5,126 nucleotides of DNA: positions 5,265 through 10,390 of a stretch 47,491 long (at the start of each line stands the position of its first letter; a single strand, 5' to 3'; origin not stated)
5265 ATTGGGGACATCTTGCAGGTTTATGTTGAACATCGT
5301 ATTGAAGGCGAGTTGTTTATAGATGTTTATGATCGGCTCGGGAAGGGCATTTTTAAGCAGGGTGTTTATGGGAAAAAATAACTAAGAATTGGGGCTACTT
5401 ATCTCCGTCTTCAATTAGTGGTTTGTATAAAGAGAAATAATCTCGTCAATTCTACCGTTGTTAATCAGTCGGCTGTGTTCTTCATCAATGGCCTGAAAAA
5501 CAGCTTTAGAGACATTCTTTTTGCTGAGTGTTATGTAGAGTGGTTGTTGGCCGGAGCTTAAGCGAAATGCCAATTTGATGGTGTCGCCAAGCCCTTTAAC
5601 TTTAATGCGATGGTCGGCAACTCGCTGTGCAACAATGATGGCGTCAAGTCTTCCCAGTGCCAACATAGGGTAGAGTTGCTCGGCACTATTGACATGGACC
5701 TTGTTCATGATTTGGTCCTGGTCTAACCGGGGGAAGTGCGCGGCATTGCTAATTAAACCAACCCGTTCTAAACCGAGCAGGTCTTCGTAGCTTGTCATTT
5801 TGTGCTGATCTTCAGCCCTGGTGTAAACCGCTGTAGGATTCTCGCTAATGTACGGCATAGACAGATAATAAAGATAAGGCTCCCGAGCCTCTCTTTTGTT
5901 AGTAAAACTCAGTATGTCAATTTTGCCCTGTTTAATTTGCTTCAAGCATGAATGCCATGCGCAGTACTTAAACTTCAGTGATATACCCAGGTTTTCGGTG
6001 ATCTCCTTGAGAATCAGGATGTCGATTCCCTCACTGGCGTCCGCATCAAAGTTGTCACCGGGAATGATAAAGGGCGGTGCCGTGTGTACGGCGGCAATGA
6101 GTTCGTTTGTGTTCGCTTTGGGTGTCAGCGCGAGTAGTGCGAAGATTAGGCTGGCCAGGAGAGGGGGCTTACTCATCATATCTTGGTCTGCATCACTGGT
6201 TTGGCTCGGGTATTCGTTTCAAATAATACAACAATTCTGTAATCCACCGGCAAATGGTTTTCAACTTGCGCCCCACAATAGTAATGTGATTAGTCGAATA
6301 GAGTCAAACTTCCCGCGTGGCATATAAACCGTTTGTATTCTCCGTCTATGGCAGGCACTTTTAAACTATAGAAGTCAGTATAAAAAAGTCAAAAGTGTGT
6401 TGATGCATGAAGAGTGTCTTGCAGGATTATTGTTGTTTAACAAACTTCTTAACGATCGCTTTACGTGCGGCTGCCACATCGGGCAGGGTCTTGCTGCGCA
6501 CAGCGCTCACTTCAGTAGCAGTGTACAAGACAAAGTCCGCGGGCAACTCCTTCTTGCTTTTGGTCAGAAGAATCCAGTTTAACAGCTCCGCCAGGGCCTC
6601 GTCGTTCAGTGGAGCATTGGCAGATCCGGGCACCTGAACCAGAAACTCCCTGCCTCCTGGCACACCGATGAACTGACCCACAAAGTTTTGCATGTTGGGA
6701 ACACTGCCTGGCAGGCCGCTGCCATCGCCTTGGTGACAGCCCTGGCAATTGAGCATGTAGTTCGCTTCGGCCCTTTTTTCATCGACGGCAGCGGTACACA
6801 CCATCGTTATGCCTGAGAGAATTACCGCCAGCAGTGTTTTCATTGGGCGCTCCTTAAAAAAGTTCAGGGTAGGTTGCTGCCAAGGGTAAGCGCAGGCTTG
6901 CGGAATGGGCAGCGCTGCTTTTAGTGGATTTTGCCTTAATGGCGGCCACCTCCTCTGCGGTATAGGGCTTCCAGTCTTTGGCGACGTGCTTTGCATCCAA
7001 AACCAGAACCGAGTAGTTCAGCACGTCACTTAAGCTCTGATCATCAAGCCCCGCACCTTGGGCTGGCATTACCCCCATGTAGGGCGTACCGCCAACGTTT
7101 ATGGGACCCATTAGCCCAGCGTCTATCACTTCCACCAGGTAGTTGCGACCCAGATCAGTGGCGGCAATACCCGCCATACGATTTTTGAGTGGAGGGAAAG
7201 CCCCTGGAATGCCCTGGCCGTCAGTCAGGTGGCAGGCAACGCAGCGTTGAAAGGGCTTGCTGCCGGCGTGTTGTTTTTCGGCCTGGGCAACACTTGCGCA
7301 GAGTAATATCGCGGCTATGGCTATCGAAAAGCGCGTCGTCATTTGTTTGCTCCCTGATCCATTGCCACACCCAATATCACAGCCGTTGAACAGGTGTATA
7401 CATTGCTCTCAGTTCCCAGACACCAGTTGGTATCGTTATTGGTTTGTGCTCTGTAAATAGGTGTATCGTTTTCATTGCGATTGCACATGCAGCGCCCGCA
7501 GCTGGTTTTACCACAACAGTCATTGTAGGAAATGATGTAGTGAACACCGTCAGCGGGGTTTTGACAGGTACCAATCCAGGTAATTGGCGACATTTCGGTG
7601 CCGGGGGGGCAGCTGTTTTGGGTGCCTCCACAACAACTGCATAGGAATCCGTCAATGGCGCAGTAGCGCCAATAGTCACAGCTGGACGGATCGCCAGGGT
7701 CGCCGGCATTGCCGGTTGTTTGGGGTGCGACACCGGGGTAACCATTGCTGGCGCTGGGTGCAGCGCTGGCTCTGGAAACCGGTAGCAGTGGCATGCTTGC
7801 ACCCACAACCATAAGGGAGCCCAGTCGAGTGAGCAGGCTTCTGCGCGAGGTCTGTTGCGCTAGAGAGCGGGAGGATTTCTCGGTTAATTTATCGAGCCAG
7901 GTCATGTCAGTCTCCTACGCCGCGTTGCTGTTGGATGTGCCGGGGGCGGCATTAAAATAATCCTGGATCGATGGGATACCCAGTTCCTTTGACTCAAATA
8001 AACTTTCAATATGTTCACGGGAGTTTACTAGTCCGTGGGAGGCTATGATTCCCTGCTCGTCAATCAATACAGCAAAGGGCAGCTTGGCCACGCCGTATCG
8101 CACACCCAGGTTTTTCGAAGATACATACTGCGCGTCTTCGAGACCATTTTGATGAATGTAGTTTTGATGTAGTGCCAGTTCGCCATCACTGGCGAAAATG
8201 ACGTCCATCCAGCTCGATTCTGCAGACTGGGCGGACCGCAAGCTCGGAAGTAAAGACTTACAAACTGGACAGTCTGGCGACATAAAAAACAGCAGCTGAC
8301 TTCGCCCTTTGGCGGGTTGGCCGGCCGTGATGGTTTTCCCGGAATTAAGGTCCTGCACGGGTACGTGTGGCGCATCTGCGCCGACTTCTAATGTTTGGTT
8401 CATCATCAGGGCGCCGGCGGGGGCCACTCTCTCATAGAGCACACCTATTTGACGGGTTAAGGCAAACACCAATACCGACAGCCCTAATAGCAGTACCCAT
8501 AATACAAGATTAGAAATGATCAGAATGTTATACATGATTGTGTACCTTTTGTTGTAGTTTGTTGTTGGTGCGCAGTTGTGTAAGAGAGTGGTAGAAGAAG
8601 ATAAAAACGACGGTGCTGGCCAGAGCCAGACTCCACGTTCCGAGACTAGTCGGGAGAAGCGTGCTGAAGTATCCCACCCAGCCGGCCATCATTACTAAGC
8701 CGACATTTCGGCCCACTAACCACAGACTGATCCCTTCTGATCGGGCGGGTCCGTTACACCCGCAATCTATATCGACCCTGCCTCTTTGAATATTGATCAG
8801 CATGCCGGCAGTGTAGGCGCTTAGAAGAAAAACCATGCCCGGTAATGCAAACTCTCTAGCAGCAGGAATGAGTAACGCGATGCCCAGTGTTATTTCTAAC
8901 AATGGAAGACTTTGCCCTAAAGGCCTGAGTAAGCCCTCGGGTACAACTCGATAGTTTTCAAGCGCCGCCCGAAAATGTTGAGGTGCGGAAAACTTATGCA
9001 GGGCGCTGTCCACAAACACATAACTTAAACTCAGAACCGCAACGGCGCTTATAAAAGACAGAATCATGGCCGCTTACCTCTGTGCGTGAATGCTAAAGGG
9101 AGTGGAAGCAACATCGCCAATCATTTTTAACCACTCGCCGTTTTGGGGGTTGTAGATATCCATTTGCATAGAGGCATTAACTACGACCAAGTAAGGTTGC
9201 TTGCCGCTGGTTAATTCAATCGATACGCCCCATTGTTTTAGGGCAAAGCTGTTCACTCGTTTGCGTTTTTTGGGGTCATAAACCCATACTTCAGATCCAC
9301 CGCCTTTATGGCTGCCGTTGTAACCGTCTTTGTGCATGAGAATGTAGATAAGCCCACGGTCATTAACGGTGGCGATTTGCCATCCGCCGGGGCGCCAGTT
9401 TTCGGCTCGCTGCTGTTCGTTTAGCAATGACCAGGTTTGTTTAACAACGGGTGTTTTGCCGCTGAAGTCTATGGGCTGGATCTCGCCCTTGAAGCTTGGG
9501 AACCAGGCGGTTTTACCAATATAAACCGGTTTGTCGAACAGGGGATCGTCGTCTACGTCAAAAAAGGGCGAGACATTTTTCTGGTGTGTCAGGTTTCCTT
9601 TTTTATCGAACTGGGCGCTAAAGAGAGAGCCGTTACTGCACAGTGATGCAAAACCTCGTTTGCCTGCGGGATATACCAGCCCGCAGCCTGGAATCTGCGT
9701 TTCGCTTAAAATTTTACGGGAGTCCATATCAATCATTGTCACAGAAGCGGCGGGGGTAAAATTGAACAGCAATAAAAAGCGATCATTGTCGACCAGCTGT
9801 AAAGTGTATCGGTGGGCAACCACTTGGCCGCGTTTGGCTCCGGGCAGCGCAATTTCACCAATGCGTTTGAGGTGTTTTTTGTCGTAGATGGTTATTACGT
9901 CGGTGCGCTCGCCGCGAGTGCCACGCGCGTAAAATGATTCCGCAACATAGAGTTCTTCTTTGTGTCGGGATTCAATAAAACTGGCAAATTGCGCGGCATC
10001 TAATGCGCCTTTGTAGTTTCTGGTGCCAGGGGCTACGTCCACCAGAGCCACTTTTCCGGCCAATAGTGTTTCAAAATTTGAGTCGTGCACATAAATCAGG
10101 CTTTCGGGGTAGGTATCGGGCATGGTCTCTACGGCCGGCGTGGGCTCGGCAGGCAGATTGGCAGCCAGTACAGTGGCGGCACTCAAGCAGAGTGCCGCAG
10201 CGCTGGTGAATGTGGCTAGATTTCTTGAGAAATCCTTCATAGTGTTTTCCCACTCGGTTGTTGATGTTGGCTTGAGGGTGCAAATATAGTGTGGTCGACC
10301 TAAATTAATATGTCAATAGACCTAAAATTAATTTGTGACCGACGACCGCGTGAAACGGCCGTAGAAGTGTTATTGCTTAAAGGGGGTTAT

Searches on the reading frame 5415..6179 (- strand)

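Call 6: search_protein_families(library=pfam, proteins=[window:5415-6179:-])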
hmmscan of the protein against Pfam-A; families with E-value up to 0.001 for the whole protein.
window:5415-6179:- (254 aa): 1 family
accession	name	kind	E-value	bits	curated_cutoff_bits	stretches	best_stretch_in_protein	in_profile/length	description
PF00497.25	SBP_bac_3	-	3.9e-12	46.5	26.4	1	31-251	6-129/132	Bacterial extracellular solute-binding proteins, family 3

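Call 28: search_protein_families(library=ncbifam, proteins=[window:5415-6179:-])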
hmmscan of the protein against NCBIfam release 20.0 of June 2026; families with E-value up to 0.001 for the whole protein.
window:5415-6179:- (254 aa): 3 families
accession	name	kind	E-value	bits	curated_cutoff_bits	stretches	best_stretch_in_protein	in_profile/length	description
NF008426.0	PRK11260.1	equivalog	2.5e-08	33.5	312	1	32-247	49-255/266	cystine ABC transporter substrate-binding protein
TIGR01096.1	3A0103s03R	subfamily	1.4e-07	31.3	256.35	1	7-249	4-247/250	lysine/arginine/ornithine ABC transporter substrate-binding protein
NF008112.0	PRK10859.1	equivalog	0.00037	19.1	354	1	46-254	60-267/483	membrane-bound lytic murein transglycosylase MltF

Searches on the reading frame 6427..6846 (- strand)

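Call 42: search_protein_families(library=pfam, proteins=[window:6427-6846:-], max_evalue=1)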
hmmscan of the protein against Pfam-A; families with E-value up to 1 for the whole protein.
window:6427-6846:- (139 aa): 2 families
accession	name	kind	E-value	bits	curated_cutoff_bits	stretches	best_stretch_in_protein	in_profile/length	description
PF00034.26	Cytochrom_C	-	0.0016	20.2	21.3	1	28-57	6-35/90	Cytochrome c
PF13442.11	Cytochrome_CBB3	-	0.032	15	27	1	24-52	4-27/68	Cytochrome C oxidase, cbb3-type, subunit III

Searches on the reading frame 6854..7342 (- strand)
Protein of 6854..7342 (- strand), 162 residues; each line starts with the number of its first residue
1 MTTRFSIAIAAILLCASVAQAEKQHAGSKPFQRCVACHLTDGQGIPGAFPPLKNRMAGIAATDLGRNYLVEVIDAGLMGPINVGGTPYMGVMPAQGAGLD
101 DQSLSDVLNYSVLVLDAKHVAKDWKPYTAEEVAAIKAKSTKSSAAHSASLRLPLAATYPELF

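Call 6: search_protein_families(library=pfam, proteins=[window:6854-7342:-])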
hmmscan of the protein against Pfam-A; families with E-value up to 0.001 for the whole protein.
window:6854-7342:- (162 aa): 2 families
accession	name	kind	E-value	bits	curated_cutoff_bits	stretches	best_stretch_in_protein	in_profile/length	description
PF00034.26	Cytochrom_C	-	1.1e-07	33.4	21.3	1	26-110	3-85/90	Cytochrome c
PF13442.11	Cytochrome_CBB3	-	0.00022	21.9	27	1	33-110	13-67/68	Cytochrome C oxidase, cbb3-type, subunit III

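Call 28: search_protein_families(library=ncbifam, proteins=[window:6854-7342:-])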
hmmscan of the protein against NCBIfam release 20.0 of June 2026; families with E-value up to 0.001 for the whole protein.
window:6854-7342:- (162 aa): 0 families

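Call 42: search_protein_families(library=pfam, proteins=[window:6854-7342:-], max_evalue=1)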
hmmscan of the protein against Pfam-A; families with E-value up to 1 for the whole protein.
window:6854-7342:- (162 aa): 2 families
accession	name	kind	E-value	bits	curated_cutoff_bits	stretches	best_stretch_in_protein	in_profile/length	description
PF00034.26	Cytochrom_C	-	1.1e-07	33.4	21.3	1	26-110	3-85/90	Cytochrome c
PF13442.11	Cytochrome_CBB3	-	0.00022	21.9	27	1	33-110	13-67/68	Cytochrome C oxidase, cbb3-type, subunit III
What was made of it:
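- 6427..10240 (-): TTQ amine dehydrogenase operon: heavy chain (9074-10240), mauE (8528-9067), mauD (7915-8535), light chain (7339-7905), cytochrome c (6854-7342), and a second, weak cytochrome c-like ORF (6427-6846). Pfam (calls 6, 42).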

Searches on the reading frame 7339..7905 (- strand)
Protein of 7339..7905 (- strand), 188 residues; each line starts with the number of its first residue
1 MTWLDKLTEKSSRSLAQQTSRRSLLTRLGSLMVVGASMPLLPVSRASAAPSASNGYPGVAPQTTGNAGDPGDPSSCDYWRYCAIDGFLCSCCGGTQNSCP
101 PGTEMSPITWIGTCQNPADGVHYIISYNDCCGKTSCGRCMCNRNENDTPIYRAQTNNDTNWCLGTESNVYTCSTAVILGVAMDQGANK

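Call 6: search_protein_families(library=pfam, proteins=[window:7339-7905:-])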
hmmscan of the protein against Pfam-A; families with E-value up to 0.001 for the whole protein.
window:7339-7905:- (188 aa): 1 family
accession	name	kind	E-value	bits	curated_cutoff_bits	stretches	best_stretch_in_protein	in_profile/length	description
PF02975.19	Me-amine-dh_L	-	3.6e-50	169.6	25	1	71-179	3-112/113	Methylamine dehydrogenase, L chain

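Call 26: search_solved_structures(query=window:7339-7905:-, max_evalue=0.001)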
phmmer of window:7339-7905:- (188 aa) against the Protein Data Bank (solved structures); distinct sequences matched with E-value up to 0.001: 11.
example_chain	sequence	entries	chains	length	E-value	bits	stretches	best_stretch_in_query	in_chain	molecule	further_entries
3c75_L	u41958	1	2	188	2.4e-47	164.1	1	5-181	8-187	Methylamine dehydrogenase light chain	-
2agl_D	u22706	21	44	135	9.5e-47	162.2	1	70-182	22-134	Aromatic amine dehydrogenase | Aromatic amine dehydrogenase; chain D, H | AROMATIC AMINE DEHYDROGENASE BETA SUBUNIT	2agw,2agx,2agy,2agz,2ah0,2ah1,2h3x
2i0r_D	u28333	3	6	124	1e-46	162.1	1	71-182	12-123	Aromatic Amine Dehydrogenase | Aralkylamine dehydrogenase light chain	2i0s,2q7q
2ojy_D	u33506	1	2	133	2.4e-46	160.9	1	70-181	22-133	Aromatic amine dehydrogenase, small subunit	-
2hkr_D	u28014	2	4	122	2.5e-46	160.8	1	71-181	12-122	Aromatic amine dehydrogenase, small subunit | Aromatic amine dehydrogenase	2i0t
3l4m_C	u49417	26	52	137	1.3e-34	122.6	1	71-181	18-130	Methylamine dehydrogenase light chain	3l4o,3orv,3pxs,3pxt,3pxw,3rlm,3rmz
1mg2_B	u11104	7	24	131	4.5e-34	120.9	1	71-181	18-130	Methylamine dehydrogenase, light chain | Methylamine dehydrogenase light chain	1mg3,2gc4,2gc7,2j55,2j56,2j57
4o1q_C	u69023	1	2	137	4.7e-34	120.8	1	70-181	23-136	Methylamine dehydrogenase light chain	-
1mae_L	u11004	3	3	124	5.4e-34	120.6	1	71-180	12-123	METHYLAMINE DEHYDROGENASE (LIGHT SUBUNIT)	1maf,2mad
2bbk_L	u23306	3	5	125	6e-34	120.4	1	71-181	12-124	METHYLAMINE DEHYDROGENASE (LIGHT SUBUNIT) | Methylamine dehydrogenase light chain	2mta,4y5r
1mda_L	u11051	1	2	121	7.7e-28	100.5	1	71-179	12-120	METHYLAMINE DEHYDROGENASE (LIGHT SUBUNIT)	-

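Call 28: search_protein_families(library=ncbifam, proteins=[window:7339-7905:-])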
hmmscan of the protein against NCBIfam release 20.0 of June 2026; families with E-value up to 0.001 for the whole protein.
window:7339-7905:- (188 aa): 1 family
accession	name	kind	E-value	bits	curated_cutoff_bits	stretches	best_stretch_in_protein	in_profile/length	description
TIGR02659.1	TTQ_MADH_Lt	equivalog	4e-52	176.8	196.85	1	4-181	7-185/186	methylamine dehydrogenase (amicyanin) small subunit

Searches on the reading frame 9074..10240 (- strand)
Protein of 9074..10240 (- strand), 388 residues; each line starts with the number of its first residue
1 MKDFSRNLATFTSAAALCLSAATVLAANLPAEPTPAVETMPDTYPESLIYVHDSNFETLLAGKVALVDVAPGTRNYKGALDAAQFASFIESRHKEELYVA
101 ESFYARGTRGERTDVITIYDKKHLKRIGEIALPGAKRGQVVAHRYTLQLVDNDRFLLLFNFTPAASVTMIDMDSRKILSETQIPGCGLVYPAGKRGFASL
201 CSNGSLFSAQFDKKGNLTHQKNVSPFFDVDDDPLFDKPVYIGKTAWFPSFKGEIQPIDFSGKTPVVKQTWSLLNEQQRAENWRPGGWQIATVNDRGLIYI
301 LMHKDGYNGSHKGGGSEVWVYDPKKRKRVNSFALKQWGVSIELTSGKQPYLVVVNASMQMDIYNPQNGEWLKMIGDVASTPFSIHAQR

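Call 6: search_protein_families(library=pfam, proteins=[window:9074-10240:-])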
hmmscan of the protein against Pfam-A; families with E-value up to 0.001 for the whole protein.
window:9074-10240:- (388 aa): 1 family
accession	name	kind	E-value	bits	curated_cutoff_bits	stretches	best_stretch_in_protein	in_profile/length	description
PF06433.17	Me-amine-dh_H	-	4.1e-39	134.9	21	1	74-381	27-336/343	Methylamine dehydrogenase heavy chain (MADH)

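Call 27: search_solved_structures(query=window:9074-10240:-, max_evalue=0.001)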
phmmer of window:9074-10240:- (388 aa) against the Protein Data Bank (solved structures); distinct sequences matched with E-value up to 0.001: 14.
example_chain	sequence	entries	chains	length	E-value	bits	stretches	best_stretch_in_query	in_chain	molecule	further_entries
2h3x_A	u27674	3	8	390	3.9e-44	154.3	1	17-333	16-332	Aromatic Amine Dehydrogenase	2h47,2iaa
2hkm_A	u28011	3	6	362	2.4e-43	151.7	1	45-333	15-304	Aromatic amine dehydrogenase | Aromatic amine dehydrogenase, large subunit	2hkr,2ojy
2i0s_A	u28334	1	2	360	2.4e-43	151.7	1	46-333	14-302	Aromatic amine dehydrogenase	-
2agl_A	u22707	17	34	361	2.4e-43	151.7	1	46-333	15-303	Aromatic amine dehydrogenase | Aromatic amine dehydrogenase; chain A, B | AROMATIC AMINE DEHYDROGENASE ALPHA SUBUNIT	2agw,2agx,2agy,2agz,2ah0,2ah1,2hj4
2q7q_A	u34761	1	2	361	2.4e-43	151.7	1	46-333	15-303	Aralkylamine dehydrogenase heavy chain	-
2hxc_A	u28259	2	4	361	3.3e-43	151.2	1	46-333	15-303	Aromatic amine dehydrogenase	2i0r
1mg2_A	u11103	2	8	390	9.3e-32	113.5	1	12-381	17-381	Methylamine dehydrogenase, heavy chain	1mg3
3pxw_D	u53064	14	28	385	1e-31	113.4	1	12-381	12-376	Methylamine dehydrogenase heavy chain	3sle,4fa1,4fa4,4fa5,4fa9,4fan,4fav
2gc4_A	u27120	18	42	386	1e-31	113.4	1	12-381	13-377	Methylamine dehydrogenase heavy chain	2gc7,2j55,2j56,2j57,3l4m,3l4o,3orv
4y5r_D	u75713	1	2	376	1.6e-31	112.7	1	17-381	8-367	Methylamine dehydrogenase heavy chain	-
2mta_H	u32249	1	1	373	6e-31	110.9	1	21-381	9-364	METHYLAMINE DEHYDROGENASE (HEAVY SUBUNIT)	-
2bbk_H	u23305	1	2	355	8.3e-31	110.4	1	100-381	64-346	METHYLAMINE DEHYDROGENASE (HEAVY SUBUNIT)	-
3c75_H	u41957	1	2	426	1.4e-30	109.6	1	20-381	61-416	Methylamine dehydrogenase heavy chain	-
1mae_H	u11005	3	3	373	3.2e-15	59.1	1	75-304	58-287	METHYLAMINE DEHYDROGENASE (HEAVY SUBUNIT)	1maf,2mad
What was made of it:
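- On Aromatic (aralkyl)amine dehydrogenase (aau) system: The light chain is equidistant (162 against 164) (calls 26-27).
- Closest known: aau. Same: The heavy chain is closest to aromatic amine dehydrogenase structures (154 bits against 113 for methylamine dehydrogenase; call 27).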

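Call 28: search_protein_families(library=ncbifam, proteins=[window:9074-10240:-])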
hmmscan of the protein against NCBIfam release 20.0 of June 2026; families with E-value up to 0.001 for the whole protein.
window:9074-10240:- (388 aa): 1 family
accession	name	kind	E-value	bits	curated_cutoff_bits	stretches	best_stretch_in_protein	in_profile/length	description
TIGR02658.1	TTQ_MADH_Hv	equivalog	4.8e-41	140.8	454.45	1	73-382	43-352/358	methylamine dehydrogenase (amicyanin) large subunit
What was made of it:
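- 6427..10240 (-): Both subunits score below the NCBIfam methylamine dehydrogenase equivalog cut-offs (call 28).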
